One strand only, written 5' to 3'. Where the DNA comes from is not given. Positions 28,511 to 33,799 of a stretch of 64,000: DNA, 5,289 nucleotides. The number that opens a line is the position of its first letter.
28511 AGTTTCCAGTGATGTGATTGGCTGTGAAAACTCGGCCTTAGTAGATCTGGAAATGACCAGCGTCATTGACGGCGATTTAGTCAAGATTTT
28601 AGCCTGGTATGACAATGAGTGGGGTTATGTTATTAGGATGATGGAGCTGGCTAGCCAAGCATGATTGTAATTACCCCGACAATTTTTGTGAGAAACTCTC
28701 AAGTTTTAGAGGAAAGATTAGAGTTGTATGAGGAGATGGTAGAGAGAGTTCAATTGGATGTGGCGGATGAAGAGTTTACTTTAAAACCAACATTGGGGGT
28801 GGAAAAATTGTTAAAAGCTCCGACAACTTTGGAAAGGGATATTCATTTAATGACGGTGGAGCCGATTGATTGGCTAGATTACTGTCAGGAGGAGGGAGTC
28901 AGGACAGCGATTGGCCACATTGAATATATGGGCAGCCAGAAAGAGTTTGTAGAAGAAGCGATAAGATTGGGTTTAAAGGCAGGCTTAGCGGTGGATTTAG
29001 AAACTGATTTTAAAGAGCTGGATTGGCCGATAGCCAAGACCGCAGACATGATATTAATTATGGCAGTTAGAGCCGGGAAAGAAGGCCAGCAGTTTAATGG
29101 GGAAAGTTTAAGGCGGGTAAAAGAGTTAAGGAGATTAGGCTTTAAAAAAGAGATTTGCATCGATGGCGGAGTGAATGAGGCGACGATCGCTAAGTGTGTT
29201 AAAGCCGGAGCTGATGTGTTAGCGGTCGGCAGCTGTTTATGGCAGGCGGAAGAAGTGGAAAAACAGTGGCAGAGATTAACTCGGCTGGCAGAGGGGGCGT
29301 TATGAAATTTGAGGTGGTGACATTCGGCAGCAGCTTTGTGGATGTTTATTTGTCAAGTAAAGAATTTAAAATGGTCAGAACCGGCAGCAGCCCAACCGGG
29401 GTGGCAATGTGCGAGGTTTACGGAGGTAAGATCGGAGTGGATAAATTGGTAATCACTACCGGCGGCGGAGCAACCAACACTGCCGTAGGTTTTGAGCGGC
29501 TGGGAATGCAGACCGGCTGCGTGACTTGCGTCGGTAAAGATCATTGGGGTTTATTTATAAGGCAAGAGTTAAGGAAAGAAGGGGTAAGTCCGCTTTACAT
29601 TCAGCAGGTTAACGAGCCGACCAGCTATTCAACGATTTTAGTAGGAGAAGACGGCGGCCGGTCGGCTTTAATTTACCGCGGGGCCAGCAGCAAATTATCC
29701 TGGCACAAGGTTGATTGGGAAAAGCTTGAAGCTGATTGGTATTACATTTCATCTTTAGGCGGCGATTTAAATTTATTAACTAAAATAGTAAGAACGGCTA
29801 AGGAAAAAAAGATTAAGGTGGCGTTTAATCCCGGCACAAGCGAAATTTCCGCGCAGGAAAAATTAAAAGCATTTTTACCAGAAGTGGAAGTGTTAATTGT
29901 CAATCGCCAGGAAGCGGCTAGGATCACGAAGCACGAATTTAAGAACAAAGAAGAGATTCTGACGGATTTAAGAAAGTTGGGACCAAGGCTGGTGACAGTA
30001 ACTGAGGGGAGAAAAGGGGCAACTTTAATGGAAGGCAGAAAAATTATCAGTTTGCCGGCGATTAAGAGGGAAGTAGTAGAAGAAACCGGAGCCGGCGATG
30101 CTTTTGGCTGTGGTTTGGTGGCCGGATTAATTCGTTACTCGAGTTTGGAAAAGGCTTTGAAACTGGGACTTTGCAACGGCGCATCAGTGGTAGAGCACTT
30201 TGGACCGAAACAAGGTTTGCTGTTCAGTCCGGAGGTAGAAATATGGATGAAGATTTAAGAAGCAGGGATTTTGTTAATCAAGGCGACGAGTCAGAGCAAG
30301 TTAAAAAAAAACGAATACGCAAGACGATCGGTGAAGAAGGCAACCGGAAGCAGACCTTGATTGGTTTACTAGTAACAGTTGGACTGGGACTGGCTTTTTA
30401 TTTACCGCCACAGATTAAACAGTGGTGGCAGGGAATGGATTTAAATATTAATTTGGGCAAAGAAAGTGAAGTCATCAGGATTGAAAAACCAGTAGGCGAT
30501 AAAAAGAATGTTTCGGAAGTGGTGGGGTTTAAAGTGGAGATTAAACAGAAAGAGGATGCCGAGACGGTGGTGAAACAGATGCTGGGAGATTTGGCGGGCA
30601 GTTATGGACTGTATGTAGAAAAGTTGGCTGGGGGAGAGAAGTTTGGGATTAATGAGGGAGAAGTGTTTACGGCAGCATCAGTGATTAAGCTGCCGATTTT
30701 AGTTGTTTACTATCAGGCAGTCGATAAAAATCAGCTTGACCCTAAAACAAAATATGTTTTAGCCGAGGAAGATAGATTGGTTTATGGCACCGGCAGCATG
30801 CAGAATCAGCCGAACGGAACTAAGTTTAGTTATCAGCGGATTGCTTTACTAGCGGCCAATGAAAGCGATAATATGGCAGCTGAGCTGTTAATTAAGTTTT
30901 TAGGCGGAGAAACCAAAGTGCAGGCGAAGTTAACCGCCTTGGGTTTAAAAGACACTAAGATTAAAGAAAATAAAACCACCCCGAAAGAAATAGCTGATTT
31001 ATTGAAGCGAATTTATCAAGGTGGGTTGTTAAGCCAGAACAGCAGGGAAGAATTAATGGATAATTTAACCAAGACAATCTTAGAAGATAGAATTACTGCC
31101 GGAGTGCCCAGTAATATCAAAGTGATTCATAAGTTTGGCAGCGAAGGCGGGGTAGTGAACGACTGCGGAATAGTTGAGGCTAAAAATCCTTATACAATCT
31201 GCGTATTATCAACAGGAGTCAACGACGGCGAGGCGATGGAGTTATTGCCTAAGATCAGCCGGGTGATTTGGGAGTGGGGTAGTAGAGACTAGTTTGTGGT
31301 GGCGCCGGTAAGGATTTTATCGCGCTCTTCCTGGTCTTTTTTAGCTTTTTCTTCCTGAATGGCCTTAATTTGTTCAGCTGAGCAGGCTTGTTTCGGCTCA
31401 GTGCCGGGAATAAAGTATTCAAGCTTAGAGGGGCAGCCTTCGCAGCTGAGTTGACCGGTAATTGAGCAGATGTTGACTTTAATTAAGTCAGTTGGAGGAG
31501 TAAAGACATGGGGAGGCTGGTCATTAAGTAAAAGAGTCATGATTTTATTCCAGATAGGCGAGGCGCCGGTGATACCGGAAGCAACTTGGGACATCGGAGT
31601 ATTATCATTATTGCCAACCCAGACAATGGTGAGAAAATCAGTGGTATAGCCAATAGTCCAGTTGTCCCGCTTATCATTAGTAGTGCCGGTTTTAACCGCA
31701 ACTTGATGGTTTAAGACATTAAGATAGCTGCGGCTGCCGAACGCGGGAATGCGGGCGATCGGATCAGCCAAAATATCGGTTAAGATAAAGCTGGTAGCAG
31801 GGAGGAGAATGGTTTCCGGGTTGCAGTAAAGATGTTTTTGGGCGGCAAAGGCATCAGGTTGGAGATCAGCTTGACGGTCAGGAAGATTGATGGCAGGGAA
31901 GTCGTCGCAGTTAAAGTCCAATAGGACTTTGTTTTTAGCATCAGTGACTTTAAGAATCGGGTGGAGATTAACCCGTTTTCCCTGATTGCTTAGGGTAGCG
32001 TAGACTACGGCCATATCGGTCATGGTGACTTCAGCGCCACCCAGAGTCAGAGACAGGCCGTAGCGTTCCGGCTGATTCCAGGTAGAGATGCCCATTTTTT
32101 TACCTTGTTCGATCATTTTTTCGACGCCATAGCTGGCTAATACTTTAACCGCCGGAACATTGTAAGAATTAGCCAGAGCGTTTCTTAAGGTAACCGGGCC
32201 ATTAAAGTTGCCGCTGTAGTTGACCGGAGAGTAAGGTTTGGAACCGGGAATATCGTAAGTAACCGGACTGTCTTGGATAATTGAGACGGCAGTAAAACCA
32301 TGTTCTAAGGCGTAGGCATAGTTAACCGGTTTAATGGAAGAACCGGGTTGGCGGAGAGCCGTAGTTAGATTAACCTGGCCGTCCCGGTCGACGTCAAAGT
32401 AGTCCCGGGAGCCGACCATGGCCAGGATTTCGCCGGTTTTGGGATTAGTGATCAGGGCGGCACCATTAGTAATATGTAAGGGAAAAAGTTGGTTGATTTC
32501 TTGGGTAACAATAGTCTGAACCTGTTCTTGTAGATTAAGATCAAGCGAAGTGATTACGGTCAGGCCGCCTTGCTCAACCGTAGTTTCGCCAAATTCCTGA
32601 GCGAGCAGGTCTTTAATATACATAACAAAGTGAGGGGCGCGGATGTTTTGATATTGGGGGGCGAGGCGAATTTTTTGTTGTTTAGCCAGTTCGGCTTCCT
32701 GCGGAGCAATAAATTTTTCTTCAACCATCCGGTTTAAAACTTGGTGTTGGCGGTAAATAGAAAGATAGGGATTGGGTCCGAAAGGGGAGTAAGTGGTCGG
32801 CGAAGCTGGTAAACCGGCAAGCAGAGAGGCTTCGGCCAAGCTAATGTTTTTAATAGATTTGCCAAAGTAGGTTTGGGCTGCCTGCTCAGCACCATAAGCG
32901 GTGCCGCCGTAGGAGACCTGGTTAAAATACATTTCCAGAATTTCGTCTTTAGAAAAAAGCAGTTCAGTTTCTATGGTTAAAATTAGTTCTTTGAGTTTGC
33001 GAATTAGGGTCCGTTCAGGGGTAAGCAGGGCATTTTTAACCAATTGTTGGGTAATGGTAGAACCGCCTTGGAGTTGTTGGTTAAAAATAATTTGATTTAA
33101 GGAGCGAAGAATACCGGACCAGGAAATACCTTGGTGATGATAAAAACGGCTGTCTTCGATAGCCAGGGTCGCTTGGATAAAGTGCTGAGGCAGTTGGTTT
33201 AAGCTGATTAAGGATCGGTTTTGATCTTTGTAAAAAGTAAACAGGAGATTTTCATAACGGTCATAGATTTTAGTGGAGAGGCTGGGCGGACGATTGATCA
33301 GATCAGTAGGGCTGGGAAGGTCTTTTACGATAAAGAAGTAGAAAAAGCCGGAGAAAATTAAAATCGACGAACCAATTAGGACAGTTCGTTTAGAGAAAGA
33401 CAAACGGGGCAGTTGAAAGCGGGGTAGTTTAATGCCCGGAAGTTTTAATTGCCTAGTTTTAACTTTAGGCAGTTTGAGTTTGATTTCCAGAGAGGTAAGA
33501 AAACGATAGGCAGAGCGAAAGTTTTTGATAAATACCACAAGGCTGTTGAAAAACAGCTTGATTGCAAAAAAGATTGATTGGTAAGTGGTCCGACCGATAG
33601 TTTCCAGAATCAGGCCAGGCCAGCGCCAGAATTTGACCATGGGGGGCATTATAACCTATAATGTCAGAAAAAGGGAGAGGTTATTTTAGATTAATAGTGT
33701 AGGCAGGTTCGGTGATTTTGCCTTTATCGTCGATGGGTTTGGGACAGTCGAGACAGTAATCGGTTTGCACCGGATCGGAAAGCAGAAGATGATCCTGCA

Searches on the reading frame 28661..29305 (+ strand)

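Call 85: search_protein_families(library=pfam, proteins=[window:28661-29305:+], max_evalue=0.01)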
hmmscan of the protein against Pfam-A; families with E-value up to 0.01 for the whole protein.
window:28661-29305:+ (214 aa): 3 families
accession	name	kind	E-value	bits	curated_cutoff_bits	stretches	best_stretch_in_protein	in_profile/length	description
PF00834.25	Ribul_P_3_epim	-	3.6e-28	98.8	21.1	1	4-193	2-197/198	Ribulose-phosphate 3 epimerase family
PF00977.27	His_biosynth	-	0.00022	21.2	23.6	1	125-204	40-116/228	Histidine biosynthesis protein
PF01729.25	QRPTase_C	-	0.0015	18.7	23.1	1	86-197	59-162/169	Quinolinate phosphoribosyl transferase, C-terminal domain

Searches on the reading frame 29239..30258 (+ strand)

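Call 17: search_protein_families(library=pfam, proteins=[window:29239-30258:+], max_evalue=0.001)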
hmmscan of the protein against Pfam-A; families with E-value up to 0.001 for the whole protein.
window:29239-30258:+ (339 aa): 2 families
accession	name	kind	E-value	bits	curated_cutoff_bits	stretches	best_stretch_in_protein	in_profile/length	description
PF00294.29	PfkB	-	8.9e-46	157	25.8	1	66-324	27-296/302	pfkB family carbohydrate kinase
PF08543.17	Phos_pyr_kin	-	1.3e-05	25.1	27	1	205-308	108-222/246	Phosphomethylpyrimidine kinase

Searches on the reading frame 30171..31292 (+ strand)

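Call 17: search_protein_families(library=pfam, proteins=[window:30171-31292:+], max_evalue=0.001)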
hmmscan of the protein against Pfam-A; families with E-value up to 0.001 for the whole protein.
window:30171-31292:+ (373 aa): 1 family
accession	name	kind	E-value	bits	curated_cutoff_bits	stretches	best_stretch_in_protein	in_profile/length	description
PF13354.11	Beta-lactamase2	-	5.6e-51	173.4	22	1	146-346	1-213/214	Beta-lactamase enzyme family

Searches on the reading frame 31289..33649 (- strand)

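Call 16: search_protein_families(library=pfam, proteins=[window:31289-33649:-], max_evalue=0.001)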
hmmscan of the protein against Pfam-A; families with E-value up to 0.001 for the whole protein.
window:31289-33649:- (786 aa): 2 families
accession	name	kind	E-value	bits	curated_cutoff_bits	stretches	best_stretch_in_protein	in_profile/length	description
PF00912.28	Transgly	-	2.8e-57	193.5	27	1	136-308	5-177/178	Transglycosylase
PF00905.27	Transpeptidase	-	7.5e-22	78.3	22.1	1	396-704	1-298/299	Penicillin binding protein transpeptidase domain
